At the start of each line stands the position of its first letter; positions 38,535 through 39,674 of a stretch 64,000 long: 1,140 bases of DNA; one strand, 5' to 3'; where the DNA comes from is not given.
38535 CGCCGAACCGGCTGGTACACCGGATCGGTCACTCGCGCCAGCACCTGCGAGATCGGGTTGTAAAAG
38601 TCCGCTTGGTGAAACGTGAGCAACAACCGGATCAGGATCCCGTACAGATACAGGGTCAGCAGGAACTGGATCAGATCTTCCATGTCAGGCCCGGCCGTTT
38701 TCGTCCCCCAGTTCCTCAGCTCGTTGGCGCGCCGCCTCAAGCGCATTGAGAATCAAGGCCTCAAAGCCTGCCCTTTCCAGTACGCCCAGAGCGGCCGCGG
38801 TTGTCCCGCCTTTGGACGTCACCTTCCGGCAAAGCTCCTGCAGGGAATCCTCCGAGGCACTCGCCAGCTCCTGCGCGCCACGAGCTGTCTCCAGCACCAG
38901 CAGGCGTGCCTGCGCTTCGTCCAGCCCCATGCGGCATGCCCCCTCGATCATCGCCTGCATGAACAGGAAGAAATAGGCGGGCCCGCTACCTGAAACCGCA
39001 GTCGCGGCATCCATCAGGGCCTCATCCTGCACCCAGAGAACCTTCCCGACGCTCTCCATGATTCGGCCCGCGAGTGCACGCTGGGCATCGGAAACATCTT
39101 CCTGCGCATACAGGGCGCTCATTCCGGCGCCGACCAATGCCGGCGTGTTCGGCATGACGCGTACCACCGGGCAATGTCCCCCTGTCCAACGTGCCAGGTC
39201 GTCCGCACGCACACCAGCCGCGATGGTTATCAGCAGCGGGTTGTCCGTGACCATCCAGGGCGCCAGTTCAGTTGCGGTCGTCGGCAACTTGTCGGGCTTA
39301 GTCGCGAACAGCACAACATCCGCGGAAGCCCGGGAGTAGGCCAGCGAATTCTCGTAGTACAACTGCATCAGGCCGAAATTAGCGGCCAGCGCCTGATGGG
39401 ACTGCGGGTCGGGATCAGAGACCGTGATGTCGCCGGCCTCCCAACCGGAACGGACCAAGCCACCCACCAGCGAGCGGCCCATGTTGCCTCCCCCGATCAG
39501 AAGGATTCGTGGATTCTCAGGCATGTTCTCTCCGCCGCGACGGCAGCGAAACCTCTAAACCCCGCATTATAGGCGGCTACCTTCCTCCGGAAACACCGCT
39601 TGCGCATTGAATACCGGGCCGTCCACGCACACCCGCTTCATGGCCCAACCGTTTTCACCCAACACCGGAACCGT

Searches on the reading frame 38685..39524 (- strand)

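Call 68: search_protein_families(library=pfam, proteins=[window:38685-39524:-], max_evalue=0.0001)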
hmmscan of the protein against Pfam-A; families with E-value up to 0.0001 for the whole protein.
window:38685-39524:- (279 aa): 2 families
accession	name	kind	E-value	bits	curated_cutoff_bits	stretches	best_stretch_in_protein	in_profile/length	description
PF14748.11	P5CR_dimer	-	6.2e-35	120.1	25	1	168-272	1-105/105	Pyrroline-5-carboxylate reductase dimerisation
PF03807.23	F420_oxidored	-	3.6e-12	47.1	21.6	1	7-104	2-94/94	NADP oxidoreductase coenzyme F420-dependent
